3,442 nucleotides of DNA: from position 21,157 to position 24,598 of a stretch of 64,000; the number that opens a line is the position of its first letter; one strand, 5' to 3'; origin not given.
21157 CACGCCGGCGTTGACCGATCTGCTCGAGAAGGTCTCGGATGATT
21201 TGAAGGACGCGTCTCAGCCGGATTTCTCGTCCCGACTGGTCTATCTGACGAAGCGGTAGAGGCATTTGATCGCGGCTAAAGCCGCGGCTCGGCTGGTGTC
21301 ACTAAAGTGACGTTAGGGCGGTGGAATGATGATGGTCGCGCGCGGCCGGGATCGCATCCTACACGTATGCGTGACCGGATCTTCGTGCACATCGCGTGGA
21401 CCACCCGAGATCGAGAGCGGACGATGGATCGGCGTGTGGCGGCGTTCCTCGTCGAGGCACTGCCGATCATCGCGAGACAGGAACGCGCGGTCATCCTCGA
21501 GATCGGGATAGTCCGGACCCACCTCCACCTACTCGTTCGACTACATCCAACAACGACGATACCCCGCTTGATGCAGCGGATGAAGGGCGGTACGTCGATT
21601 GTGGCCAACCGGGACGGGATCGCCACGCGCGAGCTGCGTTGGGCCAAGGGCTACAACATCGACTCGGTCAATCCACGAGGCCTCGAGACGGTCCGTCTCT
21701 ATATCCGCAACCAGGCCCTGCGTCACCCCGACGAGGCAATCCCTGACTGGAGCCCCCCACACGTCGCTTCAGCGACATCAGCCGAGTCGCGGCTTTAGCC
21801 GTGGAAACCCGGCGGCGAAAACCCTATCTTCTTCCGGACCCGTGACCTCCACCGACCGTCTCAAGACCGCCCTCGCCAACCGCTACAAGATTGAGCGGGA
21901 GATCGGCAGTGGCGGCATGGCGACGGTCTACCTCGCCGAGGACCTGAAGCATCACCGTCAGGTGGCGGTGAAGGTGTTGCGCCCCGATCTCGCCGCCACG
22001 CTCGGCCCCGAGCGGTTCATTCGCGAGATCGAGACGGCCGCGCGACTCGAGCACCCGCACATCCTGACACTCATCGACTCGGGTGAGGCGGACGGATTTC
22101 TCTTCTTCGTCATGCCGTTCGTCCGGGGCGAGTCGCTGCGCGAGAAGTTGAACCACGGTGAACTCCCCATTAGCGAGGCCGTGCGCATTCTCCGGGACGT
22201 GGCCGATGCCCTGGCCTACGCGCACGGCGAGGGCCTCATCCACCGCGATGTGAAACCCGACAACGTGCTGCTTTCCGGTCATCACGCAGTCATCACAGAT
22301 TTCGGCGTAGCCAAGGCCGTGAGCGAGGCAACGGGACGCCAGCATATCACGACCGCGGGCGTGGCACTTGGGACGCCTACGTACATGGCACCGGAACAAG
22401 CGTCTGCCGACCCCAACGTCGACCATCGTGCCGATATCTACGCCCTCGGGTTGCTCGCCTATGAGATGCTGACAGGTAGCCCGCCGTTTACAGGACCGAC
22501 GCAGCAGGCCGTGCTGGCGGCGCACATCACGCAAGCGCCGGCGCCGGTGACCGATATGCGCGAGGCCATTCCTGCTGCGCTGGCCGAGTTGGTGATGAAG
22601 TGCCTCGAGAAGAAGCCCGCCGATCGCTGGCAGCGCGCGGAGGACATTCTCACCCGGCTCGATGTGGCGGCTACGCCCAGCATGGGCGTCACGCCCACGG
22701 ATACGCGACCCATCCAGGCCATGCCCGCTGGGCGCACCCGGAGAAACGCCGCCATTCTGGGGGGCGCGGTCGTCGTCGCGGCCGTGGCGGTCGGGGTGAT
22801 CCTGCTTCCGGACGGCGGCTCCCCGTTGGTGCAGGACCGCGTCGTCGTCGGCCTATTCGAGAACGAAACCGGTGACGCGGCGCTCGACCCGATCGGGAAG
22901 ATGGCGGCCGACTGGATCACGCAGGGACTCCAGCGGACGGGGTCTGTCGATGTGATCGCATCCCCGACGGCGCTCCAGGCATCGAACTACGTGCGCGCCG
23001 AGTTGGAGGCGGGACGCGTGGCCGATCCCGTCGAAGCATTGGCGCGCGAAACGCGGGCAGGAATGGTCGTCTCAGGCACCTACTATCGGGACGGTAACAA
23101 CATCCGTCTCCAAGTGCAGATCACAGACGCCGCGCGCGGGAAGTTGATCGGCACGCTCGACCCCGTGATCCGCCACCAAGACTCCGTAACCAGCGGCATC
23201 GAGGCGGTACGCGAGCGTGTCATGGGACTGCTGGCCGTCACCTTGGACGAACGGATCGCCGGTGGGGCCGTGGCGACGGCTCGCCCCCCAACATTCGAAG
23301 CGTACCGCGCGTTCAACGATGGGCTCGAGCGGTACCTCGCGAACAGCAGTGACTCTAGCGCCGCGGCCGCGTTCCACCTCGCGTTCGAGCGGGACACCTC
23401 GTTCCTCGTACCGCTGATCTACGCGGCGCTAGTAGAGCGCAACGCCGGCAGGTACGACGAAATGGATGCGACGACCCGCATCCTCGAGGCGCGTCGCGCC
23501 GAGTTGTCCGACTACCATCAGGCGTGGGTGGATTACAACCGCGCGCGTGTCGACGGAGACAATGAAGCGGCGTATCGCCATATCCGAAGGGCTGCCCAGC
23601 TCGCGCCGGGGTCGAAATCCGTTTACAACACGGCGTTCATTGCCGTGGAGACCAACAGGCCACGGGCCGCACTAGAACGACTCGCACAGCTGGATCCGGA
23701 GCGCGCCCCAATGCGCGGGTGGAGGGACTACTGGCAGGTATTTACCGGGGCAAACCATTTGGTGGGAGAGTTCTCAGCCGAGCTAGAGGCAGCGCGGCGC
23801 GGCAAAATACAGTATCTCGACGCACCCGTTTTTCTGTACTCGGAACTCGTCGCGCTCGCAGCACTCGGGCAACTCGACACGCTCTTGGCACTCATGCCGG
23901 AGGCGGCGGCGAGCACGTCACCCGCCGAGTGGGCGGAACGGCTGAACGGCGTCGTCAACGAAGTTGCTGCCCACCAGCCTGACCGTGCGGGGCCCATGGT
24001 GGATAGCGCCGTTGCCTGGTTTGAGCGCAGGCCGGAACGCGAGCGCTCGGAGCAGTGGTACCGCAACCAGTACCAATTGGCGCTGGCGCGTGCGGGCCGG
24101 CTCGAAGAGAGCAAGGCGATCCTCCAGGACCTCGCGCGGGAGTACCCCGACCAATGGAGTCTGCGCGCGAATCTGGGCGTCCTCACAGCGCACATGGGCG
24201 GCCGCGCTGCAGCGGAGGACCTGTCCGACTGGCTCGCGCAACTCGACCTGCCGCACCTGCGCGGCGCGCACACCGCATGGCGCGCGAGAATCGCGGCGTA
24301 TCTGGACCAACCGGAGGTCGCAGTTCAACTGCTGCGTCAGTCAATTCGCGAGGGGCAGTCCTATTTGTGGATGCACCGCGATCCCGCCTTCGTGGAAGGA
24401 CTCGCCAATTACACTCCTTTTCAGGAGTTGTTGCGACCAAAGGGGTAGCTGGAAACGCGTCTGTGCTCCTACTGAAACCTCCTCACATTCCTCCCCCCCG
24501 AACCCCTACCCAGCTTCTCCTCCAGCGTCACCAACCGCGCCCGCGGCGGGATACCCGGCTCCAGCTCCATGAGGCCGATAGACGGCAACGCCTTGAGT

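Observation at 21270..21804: Solo RAYT flanked by inverted double-hairpin repeats with compensatory stem changes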

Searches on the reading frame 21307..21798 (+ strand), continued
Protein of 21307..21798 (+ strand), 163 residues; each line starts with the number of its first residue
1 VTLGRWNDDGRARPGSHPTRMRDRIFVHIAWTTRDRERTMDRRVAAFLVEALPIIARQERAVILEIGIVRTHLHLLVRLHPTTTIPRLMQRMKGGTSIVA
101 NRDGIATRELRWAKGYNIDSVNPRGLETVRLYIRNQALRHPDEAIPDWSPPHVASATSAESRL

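Call 64: search_protein_families(library=pfam, proteins=[L002:3061-3333:+, L002:3330-3710:+], max_evalue=0.01)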
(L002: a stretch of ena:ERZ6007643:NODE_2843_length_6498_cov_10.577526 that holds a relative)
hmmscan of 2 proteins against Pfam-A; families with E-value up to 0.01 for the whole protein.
L002:3061-3333:+ (90 aa): 1 family
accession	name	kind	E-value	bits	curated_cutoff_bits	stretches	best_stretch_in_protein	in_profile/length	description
PF02604.26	PhdYeFM_antitox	-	7.1e-09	35.7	29.8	1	4-55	3-55/74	Antitoxin Phd_YefM, type II toxin-antitoxin system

L002:3330-3710:+ (126 aa): 1 family
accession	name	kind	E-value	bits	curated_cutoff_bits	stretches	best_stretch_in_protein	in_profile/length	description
PF01850.27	PIN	-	6.6e-08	33.6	23.6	1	5-120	2-119/120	PIN domain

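Call 77: predict_structure(alignment_id=A1)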
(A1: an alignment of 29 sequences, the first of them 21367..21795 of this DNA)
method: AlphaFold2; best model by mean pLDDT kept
length: 143 residues; sequences in the alignment: 29
mean_pLDDT: 90.8   pTM: 0.85
mean pLDDT of the five models: 90.8, 90.5, 90.5, 90.0, 90.0
residues with pLDDT >= 90: 122; 70-90: 6; 50-70: 6; < 50: 9
segments of 3 or more residues with pLDDT < 50: 136-143
pLDDT, mean of each block of 10 residues (from residue 1): 83 97 96 96 96 97 96 97 96 96 95 95 90 55 46
secondary structure, 60 per line:
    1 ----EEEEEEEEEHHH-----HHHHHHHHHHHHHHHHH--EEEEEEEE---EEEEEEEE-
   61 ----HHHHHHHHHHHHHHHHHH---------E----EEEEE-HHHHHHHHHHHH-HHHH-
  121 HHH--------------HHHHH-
elements in order: E5-13 H22-38 E41-48 E52-59 H65-82 E97-101 H103-114 H116-119 H138-142

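Call 78: search_protein_representatives(alignment_id=A1)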
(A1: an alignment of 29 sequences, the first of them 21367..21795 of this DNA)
Query: 29 sequences, 144 profile positions. Proteins with E-value up to 0.001 (for the whole library): 7231; up to 1e-10: 2126; up to 1e-30: 70. The best 150 are listed.
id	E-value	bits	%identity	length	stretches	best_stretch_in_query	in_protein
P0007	3.1e-60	218.5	-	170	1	1-137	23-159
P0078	7.8e-60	217.3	-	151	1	1-134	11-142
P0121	2.3e-58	212.5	-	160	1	1-132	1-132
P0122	1.5e-57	209.9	-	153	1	1-143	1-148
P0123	2.9e-55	202.4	-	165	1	1-133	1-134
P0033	5.2e-55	201.6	-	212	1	1-131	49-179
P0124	4.6e-52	192.1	-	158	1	1-133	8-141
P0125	1.4e-51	190.5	-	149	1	1-134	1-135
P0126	1.8e-51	190.1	-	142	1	1-133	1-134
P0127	6.3e-50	185.1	-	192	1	1-135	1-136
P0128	5.1e-49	182.2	-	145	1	1-129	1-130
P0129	1.3e-48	180.8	-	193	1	18-143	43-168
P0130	3.1e-48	179.7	-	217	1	1-117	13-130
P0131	3.3e-48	179.6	-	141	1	1-133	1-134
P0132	1.5e-46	174.2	-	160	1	1-127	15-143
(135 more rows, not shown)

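Call 81: fold_search(model_id=the predicted structure, library=pdb)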
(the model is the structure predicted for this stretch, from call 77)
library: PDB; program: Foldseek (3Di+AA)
matches with E <= 10: 962; with E <= 0.001: 31
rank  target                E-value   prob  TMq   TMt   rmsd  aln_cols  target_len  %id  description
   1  2xm3_A                1.7e-08  1.00  0.62  0.70   6.3       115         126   23  Deinococcus radiodurans ISDra2 Transposase Left end DNA complex (released 2010-10-13)
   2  2xo6_A                1.7e-08  1.00  0.62  0.66   8.1       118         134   23  DEINOCOCCUS RADIODURANS ISDRA2 TRANSPOSASE Y132F MUTANT COMPLEXED WITH LEFT END RECOGNITION AND CLEAVAGE SITE (released 2010-10-13)
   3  2vju_A                1.8e-08  1.00  0.64  0.70   7.8       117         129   23  Crystal structure of the IS608 transposase in complex with the complete Right end 35-mer DNA and manganese (released 2008-02-19)
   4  2vih_B                2.7e-08  1.00  0.64  0.70   7.9       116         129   23  CRYSTAL STRUCTURE OF THE IS608 TRANSPOSASE IN COMPLEX WITH Left END 26-MER DNA (released 2008-02-19)
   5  2a6o_A                2.7e-08  1.00  0.62  0.59   8.8       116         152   23  Crystal Structure of the ISHp608 Transposase in Complex with Stem-loop DNA (released 2005-10-25)
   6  2vhg_B                3.0e-08  1.00  0.62  0.70   8.9       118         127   23  Crystal Structure of the ISHp608 Transposase in Complex with Right End 31-mer DNA (released 2008-02-19)
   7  2vju_B                3.2e-08  1.00  0.64  0.68   7.9       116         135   23  Crystal structure of the IS608 transposase in complex with the complete Right end 35-mer DNA and manganese (released 2008-02-19)
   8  2vic_B                3.2e-08  1.00  0.64  0.71   7.9       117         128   23  CRYSTAL STRUCTURE OF THE ISHP608 TRANSPOSASE IN COMPLEX with Left end 26- mer DNA and manganese (released 2008-02-19)
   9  2xma_B                3.9e-08  1.00  0.61  0.65   8.0       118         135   24  DEINOCOCCUS RADIODURANS ISDRA2 TRANSPOSASE RIGHT END DNA COMPLEX (released 2010-10-13)
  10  2xqc_D                3.9e-08  1.00  0.61  0.65  11.4       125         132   22  DEINOCOCCUS RADIODURANS ISDRA2 TRANSPOSASE COMPLEXED WITH LEFT END RECOGNITION AND CLEAVAGE SITE AND ZN (released 2010-10-13)
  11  6fi8_B                4.2e-08  1.00  0.64  0.71   8.0       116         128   23  Crystal structure of the IS608 transposase in complex with left end 29-mer DNA hairpin and a 6-mer DNA representing th (released 2018-03-28)
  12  2vhg_A                4.2e-08  1.00  0.62  0.70   8.9       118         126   23  Crystal Structure of the ISHp608 Transposase in Complex with Right End 31-mer DNA (released 2008-02-19)
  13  2xma_E                4.2e-08  1.00  0.61  0.61   8.2       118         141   22  DEINOCOCCUS RADIODURANS ISDRA2 TRANSPOSASE RIGHT END DNA COMPLEX (released 2010-10-13)
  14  2xm3_D                4.8e-08  1.00  0.60  0.67   8.5       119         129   22  Deinococcus radiodurans ISDra2 Transposase Left end DNA complex (released 2010-10-13)
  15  2xma_A                5.1e-08  1.00  0.61  0.63   8.0       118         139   22  DEINOCOCCUS RADIODURANS ISDRA2 TRANSPOSASE RIGHT END DNA COMPLEX (released 2010-10-13)
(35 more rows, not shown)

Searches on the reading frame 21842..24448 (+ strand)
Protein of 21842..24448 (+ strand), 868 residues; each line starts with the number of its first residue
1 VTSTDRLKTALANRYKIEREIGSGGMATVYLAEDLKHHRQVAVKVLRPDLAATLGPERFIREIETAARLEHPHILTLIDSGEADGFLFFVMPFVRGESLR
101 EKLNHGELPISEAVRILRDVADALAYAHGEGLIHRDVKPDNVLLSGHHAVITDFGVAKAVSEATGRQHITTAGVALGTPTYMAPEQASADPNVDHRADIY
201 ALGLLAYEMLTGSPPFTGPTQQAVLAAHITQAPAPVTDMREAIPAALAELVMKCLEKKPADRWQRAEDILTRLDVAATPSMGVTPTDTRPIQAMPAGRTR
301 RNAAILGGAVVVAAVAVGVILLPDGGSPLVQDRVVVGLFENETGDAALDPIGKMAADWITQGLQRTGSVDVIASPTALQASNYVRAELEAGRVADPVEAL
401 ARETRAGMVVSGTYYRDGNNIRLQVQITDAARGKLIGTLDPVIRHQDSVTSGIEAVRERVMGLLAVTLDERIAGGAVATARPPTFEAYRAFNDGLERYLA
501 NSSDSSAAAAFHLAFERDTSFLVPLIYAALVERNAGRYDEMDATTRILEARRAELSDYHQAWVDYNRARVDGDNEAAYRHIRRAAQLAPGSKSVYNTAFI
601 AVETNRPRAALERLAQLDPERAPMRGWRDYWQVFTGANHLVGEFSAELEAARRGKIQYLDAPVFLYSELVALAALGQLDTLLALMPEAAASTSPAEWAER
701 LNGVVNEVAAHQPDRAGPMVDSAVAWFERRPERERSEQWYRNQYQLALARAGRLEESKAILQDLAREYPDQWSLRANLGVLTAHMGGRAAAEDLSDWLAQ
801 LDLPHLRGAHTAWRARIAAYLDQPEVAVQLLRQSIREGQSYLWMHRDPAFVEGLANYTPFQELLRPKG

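Call 4: search_protein_families(library=pfam, proteins=[window:21842-24448:+], max_evalue=0.01)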
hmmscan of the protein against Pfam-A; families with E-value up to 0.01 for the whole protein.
window:21842-24448:+ (868 aa): 6 families
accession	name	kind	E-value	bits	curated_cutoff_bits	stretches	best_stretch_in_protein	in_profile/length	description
PF00069.31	Pkinase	-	2.7e-51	174.9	31.7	1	15-268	1-256/263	Protein kinase domain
PF07714.23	PK_Tyr_Ser-Thr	-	1.3e-34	120.1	23.1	1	16-264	2-250/258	Protein tyrosine and serine/threonine kinase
PF03109.22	ABC1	-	1.5e-05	24.7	22.9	0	20-53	37-69/244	ABC1 atypical kinase-like domain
PF01636.29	APH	-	0.00088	19.5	23.2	1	19-126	3-106/239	Phosphotransferase enzyme family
PF14559.12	TPR_19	-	0.003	18.3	25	0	572-621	5-55/68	Tetratricopeptide repeat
PF20308.4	TPR-S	-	0.0043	18.1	27.6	0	721-776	3-58/102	Tetratricopeptide Repeats-Sensor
